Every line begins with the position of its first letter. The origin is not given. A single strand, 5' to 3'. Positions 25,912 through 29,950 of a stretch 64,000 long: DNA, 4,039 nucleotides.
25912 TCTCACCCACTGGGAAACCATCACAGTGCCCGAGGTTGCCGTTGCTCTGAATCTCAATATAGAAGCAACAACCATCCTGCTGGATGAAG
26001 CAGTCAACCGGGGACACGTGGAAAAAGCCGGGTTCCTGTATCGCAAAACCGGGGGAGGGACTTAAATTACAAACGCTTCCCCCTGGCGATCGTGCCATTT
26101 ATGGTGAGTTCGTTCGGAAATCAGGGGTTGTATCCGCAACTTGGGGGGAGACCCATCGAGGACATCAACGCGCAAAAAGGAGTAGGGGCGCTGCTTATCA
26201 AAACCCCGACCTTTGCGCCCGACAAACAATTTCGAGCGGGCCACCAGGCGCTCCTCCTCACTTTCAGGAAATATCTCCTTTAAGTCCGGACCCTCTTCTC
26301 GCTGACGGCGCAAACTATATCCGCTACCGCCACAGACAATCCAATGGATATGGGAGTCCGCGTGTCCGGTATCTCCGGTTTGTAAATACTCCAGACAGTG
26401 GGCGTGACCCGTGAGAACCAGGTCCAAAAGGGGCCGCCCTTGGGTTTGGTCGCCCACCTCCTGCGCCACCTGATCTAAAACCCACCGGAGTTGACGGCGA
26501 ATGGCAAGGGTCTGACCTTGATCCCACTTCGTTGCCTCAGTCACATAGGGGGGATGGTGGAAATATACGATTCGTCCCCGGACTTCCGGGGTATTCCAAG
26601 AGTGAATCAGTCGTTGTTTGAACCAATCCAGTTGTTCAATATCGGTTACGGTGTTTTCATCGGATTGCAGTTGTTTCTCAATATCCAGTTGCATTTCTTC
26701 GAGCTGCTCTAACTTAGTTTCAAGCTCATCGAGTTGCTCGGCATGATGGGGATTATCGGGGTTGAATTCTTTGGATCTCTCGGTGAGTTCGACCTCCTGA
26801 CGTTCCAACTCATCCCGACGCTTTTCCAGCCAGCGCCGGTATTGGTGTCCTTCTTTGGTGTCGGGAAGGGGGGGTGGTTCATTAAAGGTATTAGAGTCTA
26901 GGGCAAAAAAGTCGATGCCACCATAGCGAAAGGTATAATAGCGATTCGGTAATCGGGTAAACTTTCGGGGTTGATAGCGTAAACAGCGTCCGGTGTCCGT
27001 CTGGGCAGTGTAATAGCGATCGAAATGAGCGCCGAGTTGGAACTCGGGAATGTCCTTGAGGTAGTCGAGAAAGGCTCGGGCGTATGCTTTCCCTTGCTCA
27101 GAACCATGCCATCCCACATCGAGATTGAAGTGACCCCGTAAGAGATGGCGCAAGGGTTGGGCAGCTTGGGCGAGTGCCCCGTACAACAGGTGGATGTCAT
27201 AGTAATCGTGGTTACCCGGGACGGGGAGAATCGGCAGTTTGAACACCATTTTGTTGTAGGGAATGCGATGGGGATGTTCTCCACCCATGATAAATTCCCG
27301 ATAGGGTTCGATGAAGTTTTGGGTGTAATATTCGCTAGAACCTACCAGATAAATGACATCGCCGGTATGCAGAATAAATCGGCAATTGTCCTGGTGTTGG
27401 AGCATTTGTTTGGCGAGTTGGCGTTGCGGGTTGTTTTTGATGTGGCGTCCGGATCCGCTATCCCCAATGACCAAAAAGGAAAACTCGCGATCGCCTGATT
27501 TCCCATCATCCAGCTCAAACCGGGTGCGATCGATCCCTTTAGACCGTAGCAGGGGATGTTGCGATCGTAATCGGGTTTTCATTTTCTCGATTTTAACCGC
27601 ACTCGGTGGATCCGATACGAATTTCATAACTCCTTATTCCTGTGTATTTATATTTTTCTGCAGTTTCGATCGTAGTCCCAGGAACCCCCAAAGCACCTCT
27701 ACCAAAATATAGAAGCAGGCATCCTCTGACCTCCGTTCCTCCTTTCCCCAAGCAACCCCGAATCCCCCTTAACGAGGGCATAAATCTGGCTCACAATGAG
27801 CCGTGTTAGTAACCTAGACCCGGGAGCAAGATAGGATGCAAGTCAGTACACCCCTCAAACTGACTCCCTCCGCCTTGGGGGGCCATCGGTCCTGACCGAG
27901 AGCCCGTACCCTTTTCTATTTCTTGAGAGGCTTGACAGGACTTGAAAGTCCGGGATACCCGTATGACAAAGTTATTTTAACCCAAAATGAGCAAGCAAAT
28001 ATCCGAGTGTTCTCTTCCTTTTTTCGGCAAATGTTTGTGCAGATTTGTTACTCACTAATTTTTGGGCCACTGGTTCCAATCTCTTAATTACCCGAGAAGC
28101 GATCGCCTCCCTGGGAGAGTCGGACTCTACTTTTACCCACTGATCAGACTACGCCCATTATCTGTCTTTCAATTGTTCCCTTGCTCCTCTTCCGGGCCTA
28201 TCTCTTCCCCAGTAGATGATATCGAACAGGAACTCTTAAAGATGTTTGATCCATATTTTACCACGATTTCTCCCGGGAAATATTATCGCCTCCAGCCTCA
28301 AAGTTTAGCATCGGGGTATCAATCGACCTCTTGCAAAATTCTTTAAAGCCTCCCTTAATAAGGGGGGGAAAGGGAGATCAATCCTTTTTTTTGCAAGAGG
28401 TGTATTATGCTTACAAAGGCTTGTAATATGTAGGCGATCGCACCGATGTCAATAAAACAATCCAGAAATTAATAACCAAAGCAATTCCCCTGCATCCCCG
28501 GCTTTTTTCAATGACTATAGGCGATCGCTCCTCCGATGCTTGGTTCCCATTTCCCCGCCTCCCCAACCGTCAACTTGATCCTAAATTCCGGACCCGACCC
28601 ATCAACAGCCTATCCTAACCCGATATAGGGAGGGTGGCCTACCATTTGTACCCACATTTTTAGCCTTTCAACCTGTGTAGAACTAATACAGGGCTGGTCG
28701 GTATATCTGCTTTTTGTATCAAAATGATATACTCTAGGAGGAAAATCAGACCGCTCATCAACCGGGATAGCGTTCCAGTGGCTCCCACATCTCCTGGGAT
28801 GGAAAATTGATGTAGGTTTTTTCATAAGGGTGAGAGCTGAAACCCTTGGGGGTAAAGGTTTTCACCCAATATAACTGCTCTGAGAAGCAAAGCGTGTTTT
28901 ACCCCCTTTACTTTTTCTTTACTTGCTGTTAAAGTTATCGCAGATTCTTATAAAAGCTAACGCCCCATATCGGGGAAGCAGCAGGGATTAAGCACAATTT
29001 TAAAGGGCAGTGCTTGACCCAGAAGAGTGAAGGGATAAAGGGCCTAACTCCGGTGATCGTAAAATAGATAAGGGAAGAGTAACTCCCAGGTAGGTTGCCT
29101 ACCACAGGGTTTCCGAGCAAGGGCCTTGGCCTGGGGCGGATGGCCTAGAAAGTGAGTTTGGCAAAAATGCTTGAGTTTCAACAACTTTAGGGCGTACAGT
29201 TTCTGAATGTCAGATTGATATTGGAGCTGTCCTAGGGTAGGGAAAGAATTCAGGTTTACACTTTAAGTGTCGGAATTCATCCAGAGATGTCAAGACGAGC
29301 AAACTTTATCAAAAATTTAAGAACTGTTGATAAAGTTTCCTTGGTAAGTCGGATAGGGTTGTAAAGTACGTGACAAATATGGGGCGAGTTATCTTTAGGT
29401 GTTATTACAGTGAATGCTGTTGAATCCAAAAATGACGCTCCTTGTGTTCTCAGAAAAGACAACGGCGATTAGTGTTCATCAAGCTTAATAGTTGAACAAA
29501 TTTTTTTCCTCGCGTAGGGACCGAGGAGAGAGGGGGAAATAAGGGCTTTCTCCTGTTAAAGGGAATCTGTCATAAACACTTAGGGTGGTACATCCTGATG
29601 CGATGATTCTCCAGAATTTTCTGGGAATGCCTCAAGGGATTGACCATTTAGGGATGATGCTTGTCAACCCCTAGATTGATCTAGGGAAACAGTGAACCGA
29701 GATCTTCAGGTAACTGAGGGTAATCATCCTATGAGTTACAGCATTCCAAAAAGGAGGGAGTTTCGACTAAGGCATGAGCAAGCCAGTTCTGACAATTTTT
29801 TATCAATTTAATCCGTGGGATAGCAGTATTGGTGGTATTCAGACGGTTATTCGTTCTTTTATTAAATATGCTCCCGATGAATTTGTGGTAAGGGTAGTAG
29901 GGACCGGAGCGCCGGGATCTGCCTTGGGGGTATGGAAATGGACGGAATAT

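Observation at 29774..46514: A 17-kb Wzx/Wzy-dependent polysaccharide island lacking an export and kinase module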

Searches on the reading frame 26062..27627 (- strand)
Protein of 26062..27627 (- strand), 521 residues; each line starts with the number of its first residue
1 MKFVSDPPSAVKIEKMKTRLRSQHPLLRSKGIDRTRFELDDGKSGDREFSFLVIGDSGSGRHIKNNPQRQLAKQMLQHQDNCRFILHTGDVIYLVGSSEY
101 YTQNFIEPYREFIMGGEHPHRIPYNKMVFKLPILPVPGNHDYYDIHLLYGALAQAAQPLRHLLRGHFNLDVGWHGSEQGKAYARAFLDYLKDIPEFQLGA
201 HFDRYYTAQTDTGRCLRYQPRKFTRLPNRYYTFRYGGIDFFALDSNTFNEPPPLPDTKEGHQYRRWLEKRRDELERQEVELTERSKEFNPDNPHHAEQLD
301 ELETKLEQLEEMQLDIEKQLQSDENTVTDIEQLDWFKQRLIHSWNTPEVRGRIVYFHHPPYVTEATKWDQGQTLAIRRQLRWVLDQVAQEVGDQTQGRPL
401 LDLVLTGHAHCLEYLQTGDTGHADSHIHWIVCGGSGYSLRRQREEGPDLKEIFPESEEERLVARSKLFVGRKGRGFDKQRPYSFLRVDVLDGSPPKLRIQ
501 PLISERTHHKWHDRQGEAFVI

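Call 4: search_protein_families(library=pfam, proteins=[window:26062-27627:-], max_evalue=0.01)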
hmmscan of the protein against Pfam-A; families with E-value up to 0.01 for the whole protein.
window:26062-27627:- (521 aa): 2 families
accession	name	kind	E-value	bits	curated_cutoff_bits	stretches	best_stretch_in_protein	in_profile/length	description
PF00149.33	Metallophos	-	6.1e-09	37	21.5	1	50-269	2-142/191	Calcineurin-like phosphoesterase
PF09423.15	PhoD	-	0.0076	15.8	27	0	229-360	144-219/343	PhoD-like phosphatase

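Call 29: find_related_loci(query=window:26062-27627:-, collection=genome_contigs, flank=10000)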
Query window:26062-27627:- (521 aa) in genome_contigs; peptide patterns used: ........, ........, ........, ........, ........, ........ (x = any residue, [..] = any of these).
102 stretches matched a pattern; 78 encode a relative of the query (tblastn E <= 1e-3); 78 distinct loci.
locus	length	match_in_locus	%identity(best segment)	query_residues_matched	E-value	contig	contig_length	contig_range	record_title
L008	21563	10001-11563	93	1-521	0e+0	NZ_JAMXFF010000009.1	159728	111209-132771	Laspinema palackyanum D2a NODE_10_length_159728_cov_63.399227, whole genome shotgun sequence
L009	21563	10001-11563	91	1-521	0e+0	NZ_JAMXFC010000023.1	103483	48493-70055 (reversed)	Laspinema sp. D2d NODE_32_length_103483_cov_55.164207, whole genome shotgun sequence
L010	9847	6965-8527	90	1-521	0e+0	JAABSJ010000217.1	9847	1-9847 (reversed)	MAG: Oscillatoria sp. isolate S11.Bin022 Scaffold_215, whole genome shotgun sequence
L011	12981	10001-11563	88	1-521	0e+0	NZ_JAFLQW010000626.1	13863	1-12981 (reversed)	Phormidium pseudopriestleyi FRX01 c_000000230601, whole genome shotgun sequence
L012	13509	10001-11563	89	1-521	0e+0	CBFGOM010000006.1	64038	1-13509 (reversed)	MAG TPA_asm: uncultured Oscillatoriaceae bacterium isolate SRR29873479_metabat2_16 genome assembly, contig: ERZ27315265.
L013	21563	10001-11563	82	1-521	0e+0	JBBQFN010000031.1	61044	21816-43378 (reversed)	MAG: Cyanophyceae cyanobacterium isolate Co_metawrap_1029 Cmw_1029_k141_2514979_length_61044_cov_43.9944, whole genome s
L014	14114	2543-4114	65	1-521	0e+0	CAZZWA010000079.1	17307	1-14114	MAG: uncultured Microcoleus sp. isolate Brown_AE.bin.1 genome assembly, contig: NODE_549_length_17307_cov_12.559008, who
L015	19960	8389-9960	64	1-521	0e+0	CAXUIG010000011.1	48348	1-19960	MAG TPA_asm: uncultured bacterium isolate public_SRR14722086_metawrap_bin.4 genome assembly, contig: public_SRR14722086_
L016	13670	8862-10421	65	1-521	0e+0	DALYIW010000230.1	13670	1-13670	MAG TPA_asm: Coleofasciculaceae cyanobacterium CTOTU46601 NODE_317_length_13670_cov_4.427837, whole genome shotgun seque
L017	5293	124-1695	64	1-521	0e+0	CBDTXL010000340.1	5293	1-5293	MAG TPA_asm: uncultured bacterium isolate ERR2431955_maxbin2_4 genome assembly, contig: ERZ23878311.14737, whole genome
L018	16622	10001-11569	62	1-521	0e+0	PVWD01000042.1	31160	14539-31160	Filamentous cyanobacterium CCP2 NODE_48_length_31215_cov_4.95576_ID_78698, whole genome shotgun sequence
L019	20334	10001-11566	62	1-521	0e+0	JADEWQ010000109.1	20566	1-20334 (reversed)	Pleurocapsales cyanobacterium LEGE 06147 NODE_280_length_, whole genome shotgun sequence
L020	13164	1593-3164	61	1-521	0e+0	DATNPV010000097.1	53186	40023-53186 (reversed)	MAG TPA_asm: Waterburya sp. isolate SMAG_U16490 k141_1707951, whole genome shotgun sequence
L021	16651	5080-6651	62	1-521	0e+0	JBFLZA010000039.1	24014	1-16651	MAG: Cyanobacteriota bacterium isolate MAG099 MAG099_39, whole genome shotgun sequence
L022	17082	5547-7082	62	1-511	0e+0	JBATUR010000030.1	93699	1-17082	MAG: Coleofasciculaceae cyanobacterium isolate MFD12171_ilm_asm_bin21 k127_94340, whole genome shotgun sequence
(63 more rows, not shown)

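Call 37: search_protein_families(library=pfam, proteins=[L009:5224-6156:-, L009:6221-7255:-, L009:7204-8472:-, L009:8563-9552:-, L009:158-1147:-], max_evalue=0.01)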
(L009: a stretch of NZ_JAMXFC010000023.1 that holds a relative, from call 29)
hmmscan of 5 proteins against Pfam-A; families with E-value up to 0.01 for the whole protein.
L009:5224-6156:- (310 aa): 4 families
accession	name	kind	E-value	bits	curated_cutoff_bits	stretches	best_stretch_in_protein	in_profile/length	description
PF00535.33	Glycos_transf_2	-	1.1e-38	133.3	23.3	1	5-140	1-142/168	Glycosyl transferase family 2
PF10111.15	Glyco_tranf_2_2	-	1.7e-38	133.2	27.3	1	5-208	1-223/276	Glycosyltransferase like family 2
PF13641.12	Glyco_tranf_2_3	-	1.4e-11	45.3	27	1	2-113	1-119/230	Glycosyltransferase like family 2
PF13632.12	Glyco_trans_2_3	-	0.00037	20.8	27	1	82-207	1-129/198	Glycosyl transferase family group 2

L009:6221-7255:- (344 aa): 5 families
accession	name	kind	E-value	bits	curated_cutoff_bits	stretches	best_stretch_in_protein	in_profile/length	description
PF00535.33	Glycos_transf_2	-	1.8e-41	142.3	23.3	1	36-193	1-164/168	Glycosyl transferase family 2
PF10111.15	Glyco_tranf_2_2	-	7.4e-39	134.3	27.3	1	36-270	1-263/276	Glycosyltransferase like family 2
PF13641.12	Glyco_tranf_2_3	-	2.9e-14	54.1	27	1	35-228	3-208/230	Glycosyltransferase like family 2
PF13632.12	Glyco_trans_2_3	-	3.5e-08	34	27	1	113-282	1-145/198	Glycosyl transferase family group 2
PF13704.12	Glyco_tranf_2_4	-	0.00088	20.2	27.5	1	44-124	3-85/98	Glycosyl transferase family 2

L009:7204-8472:- (422 aa): 2 families
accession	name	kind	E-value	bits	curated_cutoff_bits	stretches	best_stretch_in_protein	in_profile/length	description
PF13440.11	Polysacc_synt_3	-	8e-55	186.6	23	1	39-332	2-293/293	Polysaccharide biosynthesis protein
PF01943.22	Polysacc_synt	-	5e-29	102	28.2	1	16-282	3-273/274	Polysaccharide biosynthesis protein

L009:8563-9552:- (329 aa): 4 families
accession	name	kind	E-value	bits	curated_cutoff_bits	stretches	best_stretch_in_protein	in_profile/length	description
PF00535.33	Glycos_transf_2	-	4.4e-38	131.3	23.3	1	5-167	1-165/168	Glycosyl transferase family 2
PF10111.15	Glyco_tranf_2_2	-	2.5e-35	122.8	27.3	1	5-251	1-271/276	Glycosyltransferase like family 2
PF13641.12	Glyco_tranf_2_3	-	2e-15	57.9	27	1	4-202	3-208/230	Glycosyltransferase like family 2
PF13632.12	Glyco_trans_2_3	-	3e-07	30.9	27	1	82-220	1-138/198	Glycosyl transferase family group 2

L009:158-1147:- (329 aa): 5 families
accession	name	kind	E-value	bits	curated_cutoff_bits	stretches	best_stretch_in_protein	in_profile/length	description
PF00535.33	Glycos_transf_2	-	2.5e-42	145.1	23.3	1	5-164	1-166/168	Glycosyl transferase family 2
PF10111.15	Glyco_tranf_2_2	-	4.5e-31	108.8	27.3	1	5-252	1-275/276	Glycosyltransferase like family 2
PF13641.12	Glyco_tranf_2_3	-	9.3e-20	72.1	27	1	2-187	1-196/230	Glycosyltransferase like family 2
PF13632.12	Glyco_trans_2_3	-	4.2e-07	30.4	27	1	84-192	3-114/198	Glycosyl transferase family group 2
PF13704.12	Glyco_tranf_2_4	-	0.00018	22.4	27.5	1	15-94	5-86/98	Glycosyl transferase family 2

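Call 96: search_protein_families(library=pfam, proteins=[L010:1509-3095:+, L010:3168-3941:-, L010:4746-5462:+, L010:5851-6225:-, L010:42-413:+], max_evalue=0.001)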
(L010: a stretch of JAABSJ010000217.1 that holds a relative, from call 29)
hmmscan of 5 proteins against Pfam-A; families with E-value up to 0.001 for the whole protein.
L010:1509-3095:+ (528 aa): 10 families
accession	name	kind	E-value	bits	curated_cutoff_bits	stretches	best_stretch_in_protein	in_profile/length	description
PF01593.30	Amino_oxidase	-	3.6e-19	69.8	19.8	2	202-513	151-442/443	Flavin containing amine oxidoreductase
PF13450.12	NAD_binding_8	-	2e-15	57.2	21.9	1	24-84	1-61/68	NAD(P)-binding Rossmann-like domain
PF01266.30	DAO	-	6.3e-12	46.1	27.9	1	21-61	1-45/353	FAD dependent oxidoreductase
PF00890.30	FAD_binding_2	-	1.5e-07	31.4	20.4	1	21-86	1-64/414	FAD binding domain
PF07992.20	Pyr_redox_2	-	1.1e-05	25.5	26.1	1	21-54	2-31/291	Pyridine nucleotide-disulphide oxidoreductase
PF03486.20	HI0933_like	-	2e-05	24.6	50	0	21-53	2-34/244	HI0933-like protein Rossmann domain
PF00070.33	Pyr_redox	-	2.4e-05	25.2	22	0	22-52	2-32/82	Pyridine nucleotide-disulphide oxidoreductase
PF01946.23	Thi4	-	0.00021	21.1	26.2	1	20-59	18-58/235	Thi4 family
PF01494.25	FAD_binding_3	-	0.0005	19.8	22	1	20-52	2-34/349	FAD binding domain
PF12831.13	FAD_oxidored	-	0.00054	19.8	27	1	21-58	1-38/416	FAD dependent oxidoreductase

L010:3168-3941:- (257 aa): 0 families

L010:4746-5462:+ (238 aa): 2 families
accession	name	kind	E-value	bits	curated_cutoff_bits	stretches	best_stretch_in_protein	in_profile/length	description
PF13358.12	DDE_3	-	1.6e-16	60.9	28.6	1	61-199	3-135/146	DDE superfamily endonuclease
PF13592.12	HTH_33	-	0.0001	22.3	25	1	5-41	24-59/60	Winged helix-turn helix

L010:5851-6225:- (124 aa): 0 families

L010:42-413:+ (123 aa): 0 families

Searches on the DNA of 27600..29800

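Call 81: search_rna_families(source=window, start=27600, end=29800, threshold=evalue, max_evalue=1)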
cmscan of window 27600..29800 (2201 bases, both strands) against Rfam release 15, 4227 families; matches with E-value up to 1: 1.
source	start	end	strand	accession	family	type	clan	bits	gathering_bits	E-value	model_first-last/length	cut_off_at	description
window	27849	27920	+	RF02631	Hrs13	Gene; sRNA;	-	18.7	52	0.17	1-82/82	no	Hfq-regulated sRNA 13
